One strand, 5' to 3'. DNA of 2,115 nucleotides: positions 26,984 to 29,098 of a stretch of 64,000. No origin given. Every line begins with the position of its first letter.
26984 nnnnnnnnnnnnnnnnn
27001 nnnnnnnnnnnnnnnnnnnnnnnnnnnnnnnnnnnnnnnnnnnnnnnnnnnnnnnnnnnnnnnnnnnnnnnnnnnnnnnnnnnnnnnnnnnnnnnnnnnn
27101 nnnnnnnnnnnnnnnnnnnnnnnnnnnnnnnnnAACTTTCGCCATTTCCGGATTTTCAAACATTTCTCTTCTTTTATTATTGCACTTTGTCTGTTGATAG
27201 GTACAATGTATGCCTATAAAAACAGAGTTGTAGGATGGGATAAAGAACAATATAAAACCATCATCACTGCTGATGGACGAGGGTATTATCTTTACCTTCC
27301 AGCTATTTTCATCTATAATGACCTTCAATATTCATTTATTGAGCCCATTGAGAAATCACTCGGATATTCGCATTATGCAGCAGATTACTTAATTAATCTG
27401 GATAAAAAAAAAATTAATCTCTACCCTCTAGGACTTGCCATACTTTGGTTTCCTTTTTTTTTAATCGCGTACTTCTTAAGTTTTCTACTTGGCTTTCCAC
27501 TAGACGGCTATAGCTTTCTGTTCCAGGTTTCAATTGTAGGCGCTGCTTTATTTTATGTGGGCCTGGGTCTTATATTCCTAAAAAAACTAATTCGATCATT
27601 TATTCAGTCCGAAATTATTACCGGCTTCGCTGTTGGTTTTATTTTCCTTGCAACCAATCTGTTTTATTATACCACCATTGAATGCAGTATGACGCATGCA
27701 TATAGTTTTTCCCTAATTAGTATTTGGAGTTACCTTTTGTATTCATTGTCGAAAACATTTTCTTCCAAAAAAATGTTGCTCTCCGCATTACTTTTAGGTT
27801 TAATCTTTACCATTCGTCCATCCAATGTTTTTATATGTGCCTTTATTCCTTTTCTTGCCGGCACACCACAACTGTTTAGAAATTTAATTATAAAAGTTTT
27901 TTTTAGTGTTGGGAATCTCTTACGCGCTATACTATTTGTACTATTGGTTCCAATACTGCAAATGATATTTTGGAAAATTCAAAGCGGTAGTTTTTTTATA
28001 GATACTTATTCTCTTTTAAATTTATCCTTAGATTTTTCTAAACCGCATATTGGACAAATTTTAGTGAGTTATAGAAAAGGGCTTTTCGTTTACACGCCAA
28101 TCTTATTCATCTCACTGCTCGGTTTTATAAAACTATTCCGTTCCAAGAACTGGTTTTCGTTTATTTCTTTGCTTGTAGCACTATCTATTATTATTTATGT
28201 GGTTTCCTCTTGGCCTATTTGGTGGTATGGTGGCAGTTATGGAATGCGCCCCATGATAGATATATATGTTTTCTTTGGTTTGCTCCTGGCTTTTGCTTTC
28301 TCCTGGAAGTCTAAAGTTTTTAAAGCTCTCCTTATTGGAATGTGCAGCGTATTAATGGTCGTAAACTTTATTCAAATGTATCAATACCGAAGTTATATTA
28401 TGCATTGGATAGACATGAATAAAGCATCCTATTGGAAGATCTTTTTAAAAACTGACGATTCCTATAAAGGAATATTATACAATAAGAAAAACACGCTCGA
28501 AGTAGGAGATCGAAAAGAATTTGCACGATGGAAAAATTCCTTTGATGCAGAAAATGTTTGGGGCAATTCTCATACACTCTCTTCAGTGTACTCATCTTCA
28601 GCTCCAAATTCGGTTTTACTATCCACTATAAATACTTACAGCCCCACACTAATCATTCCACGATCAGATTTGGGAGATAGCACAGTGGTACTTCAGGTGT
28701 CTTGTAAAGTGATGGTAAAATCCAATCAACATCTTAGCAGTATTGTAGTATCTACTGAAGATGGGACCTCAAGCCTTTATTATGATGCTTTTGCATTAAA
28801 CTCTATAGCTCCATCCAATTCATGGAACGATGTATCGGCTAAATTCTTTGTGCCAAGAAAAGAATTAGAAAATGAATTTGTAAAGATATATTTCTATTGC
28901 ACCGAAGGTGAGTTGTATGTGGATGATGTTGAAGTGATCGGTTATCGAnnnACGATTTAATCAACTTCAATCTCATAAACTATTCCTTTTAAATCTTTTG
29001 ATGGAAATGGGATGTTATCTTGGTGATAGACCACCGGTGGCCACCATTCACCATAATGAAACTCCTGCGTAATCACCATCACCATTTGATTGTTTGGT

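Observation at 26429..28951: Unusual fusion of a GtrB/DPM1-like GT2 domain with a large polytopic membrane domain and a periplasmic C-terminal domain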

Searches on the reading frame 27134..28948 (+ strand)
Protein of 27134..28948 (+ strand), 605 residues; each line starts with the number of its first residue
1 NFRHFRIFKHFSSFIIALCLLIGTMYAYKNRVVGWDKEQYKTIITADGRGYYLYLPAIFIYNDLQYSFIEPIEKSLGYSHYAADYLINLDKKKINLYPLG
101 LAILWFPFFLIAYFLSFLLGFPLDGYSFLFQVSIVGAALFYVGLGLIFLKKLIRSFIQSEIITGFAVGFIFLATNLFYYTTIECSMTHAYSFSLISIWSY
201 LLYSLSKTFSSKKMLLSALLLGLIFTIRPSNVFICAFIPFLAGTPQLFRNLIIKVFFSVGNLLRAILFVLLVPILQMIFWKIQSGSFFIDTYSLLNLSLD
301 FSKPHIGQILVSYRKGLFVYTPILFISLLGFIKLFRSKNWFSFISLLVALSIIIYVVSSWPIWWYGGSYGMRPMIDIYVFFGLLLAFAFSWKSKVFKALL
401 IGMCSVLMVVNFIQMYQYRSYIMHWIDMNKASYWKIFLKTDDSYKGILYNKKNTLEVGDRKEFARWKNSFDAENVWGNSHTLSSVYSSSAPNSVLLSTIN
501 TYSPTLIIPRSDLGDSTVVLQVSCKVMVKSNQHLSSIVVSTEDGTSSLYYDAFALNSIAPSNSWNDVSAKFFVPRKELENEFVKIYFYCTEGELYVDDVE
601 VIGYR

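Call 26: find_homologous_proteins(query=window:27134-28948:+)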
Query window:27134-28948:+ (605 aa): 164 proteins with E <= 0.001 among 8000 candidates; the best 120 are listed.
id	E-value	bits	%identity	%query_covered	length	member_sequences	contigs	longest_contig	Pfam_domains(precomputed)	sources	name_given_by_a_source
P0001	0.0e+0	1337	100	100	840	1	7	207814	PF10111.15,PF13641.13,PF00535.33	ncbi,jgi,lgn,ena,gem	-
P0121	9.3e-95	337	37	97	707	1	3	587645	-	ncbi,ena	-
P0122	5.4e-92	328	37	98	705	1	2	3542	-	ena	-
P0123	1.6e-91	326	37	94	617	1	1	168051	-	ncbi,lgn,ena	-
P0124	2.5e-91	326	35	99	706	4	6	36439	-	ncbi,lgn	-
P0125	4.5e-88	315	35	98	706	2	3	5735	-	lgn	-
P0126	1.7e-87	313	36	99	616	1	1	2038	-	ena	-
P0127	5.3e-87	311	35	99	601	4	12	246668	-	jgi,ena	jgi:hypothetical protein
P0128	3.1e-86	309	34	97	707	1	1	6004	-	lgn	-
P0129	3.4e-86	309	41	71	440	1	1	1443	-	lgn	-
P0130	2.8e-85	306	35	93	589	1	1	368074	-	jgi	jgi:hypothetical protein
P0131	7.5e-85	304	35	98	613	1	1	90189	-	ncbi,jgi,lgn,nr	ncbi:MAG: hypothetical protein M0Q38_06785 [Bacteroidales bacterium]|jgi:hypothetical protein|nr:hyp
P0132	1.3e-84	303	42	73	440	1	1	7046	-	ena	-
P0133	8.7e-84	301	43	68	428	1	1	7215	-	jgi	jgi:hypothetical protein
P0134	5.2e-83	298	40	71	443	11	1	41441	-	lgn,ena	-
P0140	2.6e-80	289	39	67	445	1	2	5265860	-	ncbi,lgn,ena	-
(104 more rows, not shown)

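Call 28: find_encoding_contigs(protein=P0121, flank=6000, max_places=2)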
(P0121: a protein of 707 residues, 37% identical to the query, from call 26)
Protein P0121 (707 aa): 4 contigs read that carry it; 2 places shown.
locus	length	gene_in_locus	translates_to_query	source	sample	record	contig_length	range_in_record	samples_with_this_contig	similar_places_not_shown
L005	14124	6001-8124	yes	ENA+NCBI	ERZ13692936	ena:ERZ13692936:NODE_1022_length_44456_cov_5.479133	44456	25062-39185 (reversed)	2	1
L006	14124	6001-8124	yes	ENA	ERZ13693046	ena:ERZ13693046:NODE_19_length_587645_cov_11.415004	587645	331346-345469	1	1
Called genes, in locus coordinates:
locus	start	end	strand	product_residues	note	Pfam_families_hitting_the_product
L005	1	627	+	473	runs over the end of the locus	PF03062:MBOAT, PF13813:MBOAT_2 (weak)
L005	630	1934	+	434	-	PF16822:ALGX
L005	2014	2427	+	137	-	-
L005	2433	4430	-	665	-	-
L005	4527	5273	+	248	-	PF13489:Methyltransf_23, PF08241:Methyltransf_11, PF08242:Methyltransf_12, PF13649:Methyltransf_25 (weak)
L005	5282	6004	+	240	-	PF00535:Glycos_transf_2, PF10111:Glyco_tranf_2_2, PF13641:Glyco_tranf_2_3 (weak)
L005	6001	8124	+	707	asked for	-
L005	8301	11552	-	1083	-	PF13517:FG-GAP_3 (faint), PF18962:Por_Secre_tail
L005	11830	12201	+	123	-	PF13560:HTH_31 (weak), PF01381:HTH_3, PF12844:HTH_19, PF13443:HTH_26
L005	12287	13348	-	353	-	-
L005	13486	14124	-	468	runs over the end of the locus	PF00883:Peptidase_M17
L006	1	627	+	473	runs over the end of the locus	PF03062:MBOAT, PF13813:MBOAT_2 (weak)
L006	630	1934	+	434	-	PF16822:ALGX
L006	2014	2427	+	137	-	-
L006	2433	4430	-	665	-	-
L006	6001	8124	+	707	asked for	-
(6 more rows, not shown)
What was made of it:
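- A Por_Secre_tail gene also follows the split system in L005 (call 28).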

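Call 29: find_encoding_contigs(protein=P0127, flank=6000, max_places=2)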
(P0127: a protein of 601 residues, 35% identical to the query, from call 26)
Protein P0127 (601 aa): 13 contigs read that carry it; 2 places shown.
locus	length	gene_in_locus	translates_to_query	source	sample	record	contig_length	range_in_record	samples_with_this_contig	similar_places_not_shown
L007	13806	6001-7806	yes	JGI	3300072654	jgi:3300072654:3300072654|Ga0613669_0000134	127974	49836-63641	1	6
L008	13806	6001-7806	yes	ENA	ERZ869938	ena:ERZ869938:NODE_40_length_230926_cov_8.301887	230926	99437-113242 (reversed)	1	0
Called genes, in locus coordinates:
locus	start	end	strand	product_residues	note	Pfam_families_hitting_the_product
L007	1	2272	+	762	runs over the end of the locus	PF00912:Transgly, PF28500:PBP_middle, PF00905:Transpeptidase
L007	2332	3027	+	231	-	PF01144:CoA_trans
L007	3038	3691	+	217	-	PF01144:CoA_trans, PF13336:AcetylCoA_hyd_C (weak)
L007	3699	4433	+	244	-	PF00535:Glycos_transf_2, PF13641:Glyco_tranf_2_3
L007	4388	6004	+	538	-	-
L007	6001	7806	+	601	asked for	-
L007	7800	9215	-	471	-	-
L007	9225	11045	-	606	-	PF00005:ABC_tran, PF13191:AAA_16 (faint), PF13401:AAA_22 (faint), PF13555:AAA_29 (faint), PF07728:AAA_5 (faint), PF08352:oligo_HPY (weak), PF00005:ABC_tran, PF02463:SMC_N (weak), +1 more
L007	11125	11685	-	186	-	-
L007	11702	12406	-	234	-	PF10108:DNA_pol_B_exo2, PF13482:RNase_H_2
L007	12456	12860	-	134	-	-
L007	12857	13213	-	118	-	PF02033:RBFA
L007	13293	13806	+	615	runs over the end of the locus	PF00664:ABC_membrane, PF00005:ABC_tran, PF02463:SMC_N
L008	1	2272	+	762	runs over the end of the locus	PF00912:Transgly, PF28500:PBP_middle, PF00905:Transpeptidase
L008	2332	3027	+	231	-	PF01144:CoA_trans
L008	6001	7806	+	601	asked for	-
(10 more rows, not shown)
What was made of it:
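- L007 keeps the window's PBP1a and CoA-transferase synteny, but with split genes (call 29).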

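Call 30: find_encoding_contigs(protein=P0140, flank=6000, max_places=2)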
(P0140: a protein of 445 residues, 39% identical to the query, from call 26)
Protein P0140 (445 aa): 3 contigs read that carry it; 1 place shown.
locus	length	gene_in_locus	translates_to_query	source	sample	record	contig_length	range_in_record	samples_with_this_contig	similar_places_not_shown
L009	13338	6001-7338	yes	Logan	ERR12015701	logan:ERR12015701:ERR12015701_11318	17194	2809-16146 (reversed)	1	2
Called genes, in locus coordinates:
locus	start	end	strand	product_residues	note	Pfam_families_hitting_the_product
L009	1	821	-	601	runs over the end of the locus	PF02734:Dak2, PF21645:FakA-like_M, PF02645:DegV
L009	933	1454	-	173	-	-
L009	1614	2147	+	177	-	PF07610:DUF1573, PF22544:HYDIN_VesB_CFA65-like_Ig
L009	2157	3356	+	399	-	PF00155:Aminotran_1_2, PF01041:DegT_DnrJ_EryC1 (weak)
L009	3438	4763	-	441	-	PF07075:NamZ_N, PF20732:NamZ_C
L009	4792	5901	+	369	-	PF02687:FtsX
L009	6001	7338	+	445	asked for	-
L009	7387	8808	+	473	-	-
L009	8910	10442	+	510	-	PF13231:PMT_2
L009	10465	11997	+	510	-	PF13231:PMT_2 (weak)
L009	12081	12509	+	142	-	PF03013:Pyr_excise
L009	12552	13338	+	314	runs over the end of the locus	PF01370:Epimerase, PF13460:NAD_binding_10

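Call 50: search_protein_families(library=pfam, proteins=[P0121], max_evalue=0.1)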
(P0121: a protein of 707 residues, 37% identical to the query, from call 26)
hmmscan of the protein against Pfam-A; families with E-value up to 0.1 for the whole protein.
P0121 (707 aa): 0 families
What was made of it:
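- On GT-C fold glycosyltransferases: The standalone relative P0121 has none at all (call 50).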

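Call 60: search_protein_families(library=pfam, proteins=[L005:2433-4430:-, L007:4442-6004:+, L007:7800-9215:-, L009:7387-8808:+], max_evalue=1)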
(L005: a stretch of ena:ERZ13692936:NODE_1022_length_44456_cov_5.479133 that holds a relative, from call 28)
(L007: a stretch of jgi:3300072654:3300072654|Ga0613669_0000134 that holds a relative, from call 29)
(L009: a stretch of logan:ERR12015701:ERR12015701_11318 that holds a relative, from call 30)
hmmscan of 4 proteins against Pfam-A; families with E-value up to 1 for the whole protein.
L005:2433-4430:- (665 aa): 0 families

L007:4442-6004:+ (520 aa): 0 families

L007:7800-9215:- (471 aa): 0 families

L009:7387-8808:+ (473 aa): 1 family
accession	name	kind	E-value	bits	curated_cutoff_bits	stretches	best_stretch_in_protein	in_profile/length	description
PF02529.20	PetG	-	0.047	14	23.7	1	163-181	12-30/36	Cytochrome B6-F complex subunit 5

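Call 65: find_related_loci(query=A2, collection=genome_contigs, flank=6000)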
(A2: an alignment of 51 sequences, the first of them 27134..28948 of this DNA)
Query A2 (605 aa) in genome_contigs; peptide patterns used: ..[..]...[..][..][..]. (x = any residue, [..] = any of these).
600 stretches matched a pattern (row limit reached: there are more); 585 encode a relative of the query (tblastn E <= 1e-3); the best 80 are kept; 80 distinct loci.
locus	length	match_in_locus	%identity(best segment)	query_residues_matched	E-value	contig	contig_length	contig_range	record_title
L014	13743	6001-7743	36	35-601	1e-96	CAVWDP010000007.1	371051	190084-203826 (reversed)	MAG: uncultured Bacteroidales bacterium isolate MFD03804.bin.2.200 genome assembly, contig: contig_75545, whole genome s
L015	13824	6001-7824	33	2-605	7e-95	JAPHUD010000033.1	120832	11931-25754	MAG: Flavobacteriales bacterium isolate N3M-Bin_4 c_000000049585, whole genome shotgun sequence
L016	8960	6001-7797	35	6-601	2e-92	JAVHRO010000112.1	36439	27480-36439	MAG: Vicingus sp. isolate WB02no2_33_17 NODE_492_length_36439_cov_11.753848, whole genome shotgun sequence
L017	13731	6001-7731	33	31-601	3e-89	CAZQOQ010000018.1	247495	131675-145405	MAG TPA_asm: uncultured Flavobacteriales bacterium isolate binchicken_co200_93 genome assembly, contig: k141_149151, who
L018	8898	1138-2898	34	9-601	2e-87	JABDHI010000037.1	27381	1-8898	MAG: Bacteroidetes bacterium isolate BWOrgControl_Nextera52_MAG2 3300021043.a:Ga0206844_10119, whole genome shotgun sequ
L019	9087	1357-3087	33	35-605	5e-85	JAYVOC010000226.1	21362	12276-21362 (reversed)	MAG: Bacteroidota bacterium isolate GL65_UP_metabinner_16 GL65_UP_metabinner_16_225, whole genome shotgun sequence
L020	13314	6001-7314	39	9-451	8e-85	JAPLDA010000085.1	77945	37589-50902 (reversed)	MAG: Bacteroidetes bacterium isolate LacPavin_0818_WC45_MAG_44_19 LacPavin_0818_WC45_scaffold_742076, whole genome shotg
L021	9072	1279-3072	33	7-601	1e-84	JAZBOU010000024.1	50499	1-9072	MAG: Bacteroidales bacterium isolate bin.552 k117_972741, whole genome shotgun sequence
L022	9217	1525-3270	33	7-601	1e-83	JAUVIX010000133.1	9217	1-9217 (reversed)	MAG: Chlorobiota bacterium isolate CSMAG_439 CSMAG_439_k127_3945821_length_9217_cov_12.0000, whole genome shotgun sequen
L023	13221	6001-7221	41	33-441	1e-82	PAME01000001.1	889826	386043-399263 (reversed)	MAG: Crocinitomicaceae bacterium isolate SAT3021 3225, whole genome shotgun sequence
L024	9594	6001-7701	33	36-600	9e-83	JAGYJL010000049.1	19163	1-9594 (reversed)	MAG: Flavobacteriales bacterium isolate M30B40 49, whole genome shotgun sequence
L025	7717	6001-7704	36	43-601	1e-82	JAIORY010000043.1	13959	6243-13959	MAG: Bacteroidales bacterium isolate SMBSF30 20075_Bin_4_contigs_1_c_000000000330, whole genome shotgun sequence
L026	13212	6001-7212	39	33-438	2e-82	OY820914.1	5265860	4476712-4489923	MAG: Bacteroidales bacterium isolate 29af8000-aa9b-4969-9261-ea2c593eb5de genome assembly, chromosome: 1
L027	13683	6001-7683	34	40-605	4e-82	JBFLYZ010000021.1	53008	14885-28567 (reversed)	MAG: Bacteroidota bacterium isolate MAG098 MAG098_21, whole genome shotgun sequence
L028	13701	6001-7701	33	35-603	1e-81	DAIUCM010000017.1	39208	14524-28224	MAG TPA_asm: Bacteroidota bacterium isolate CTOTU10745 NODE_306_length_39208_cov_11.720124, whole genome shotgun sequenc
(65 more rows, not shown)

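Call 72: search_protein_families(library=ncbifam, proteins=[window:27134-28948:+, P0121], max_evalue=0.1)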
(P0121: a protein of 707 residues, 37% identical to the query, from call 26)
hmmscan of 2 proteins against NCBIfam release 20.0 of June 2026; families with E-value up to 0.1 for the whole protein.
window:27134-28948:+ (605 aa): 1 family
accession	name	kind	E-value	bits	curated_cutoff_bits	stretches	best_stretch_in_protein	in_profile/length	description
NF047440.1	LA3751_2_3_fam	subfamily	4.8e-07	29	200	1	106-418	81-385/460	LA_3751/LA_3752 family putative glycosyltransferase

P0121 (707 aa): 1 family
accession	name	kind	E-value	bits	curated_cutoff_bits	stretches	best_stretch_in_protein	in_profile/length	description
NF047440.1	LA3751_2_3_fam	subfamily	0.00091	18.2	200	1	122-412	93-386/460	LA_3751/LA_3752 family putative glycosyltransferase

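Call 74: search_protein_families(library=pfam, proteins=[L015:3155-5191:-], max_evalue=0.01)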
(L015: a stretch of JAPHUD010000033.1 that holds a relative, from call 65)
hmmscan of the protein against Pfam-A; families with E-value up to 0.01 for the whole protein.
L015:3155-5191:- (679 aa): 0 families

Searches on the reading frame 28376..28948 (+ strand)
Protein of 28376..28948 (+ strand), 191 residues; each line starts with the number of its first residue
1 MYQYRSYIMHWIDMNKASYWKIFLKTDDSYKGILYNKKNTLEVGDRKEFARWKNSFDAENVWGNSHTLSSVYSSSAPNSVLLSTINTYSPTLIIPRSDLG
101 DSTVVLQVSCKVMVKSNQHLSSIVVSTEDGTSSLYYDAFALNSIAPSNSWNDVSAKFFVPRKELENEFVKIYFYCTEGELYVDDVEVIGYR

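Call 46: predict_structure(alignment_id=A3)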
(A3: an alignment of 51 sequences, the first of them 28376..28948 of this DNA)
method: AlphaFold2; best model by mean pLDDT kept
length: 191 residues; sequences in the alignment: 51
mean_pLDDT: 90.5   pTM: 0.81
mean pLDDT of the five models: 90.5, 90.1, 90.0, 89.7, 89.6
residues with pLDDT >= 90: 126; 70-90: 58; 50-70: 7; < 50: 0
segments of 3 or more residues with pLDDT < 50: none
pLDDT, mean of each block of 10 residues (from residue 1): 82 84 84 71 89 90 90 93 96 97 97 91 96 95 81 95 96 96 97 94
secondary structure, 60 per line:
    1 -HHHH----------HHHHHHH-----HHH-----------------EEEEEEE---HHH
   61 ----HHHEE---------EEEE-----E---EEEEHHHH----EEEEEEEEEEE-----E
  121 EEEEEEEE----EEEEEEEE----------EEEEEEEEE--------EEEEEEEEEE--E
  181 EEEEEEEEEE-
elements in order: H2-5 H16-22 E48-54 E79-82 E92-95 H96-99 E104-114 E120-128 E133-140 E151-159 E168-177 E180-190
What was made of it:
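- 28517..28948 (+): Residues 697-840: beta-jelly-roll, carbohydrate-binding-module-like domain, predicted periplasmic. pLDDT 90.5 (call 46).
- Checked: The C-terminal 191 residues, modelled separately with 50 homologues, reach pLDDT 90.5 and contain a nine-strand beta-sandwich from about residue 697 (call 46).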
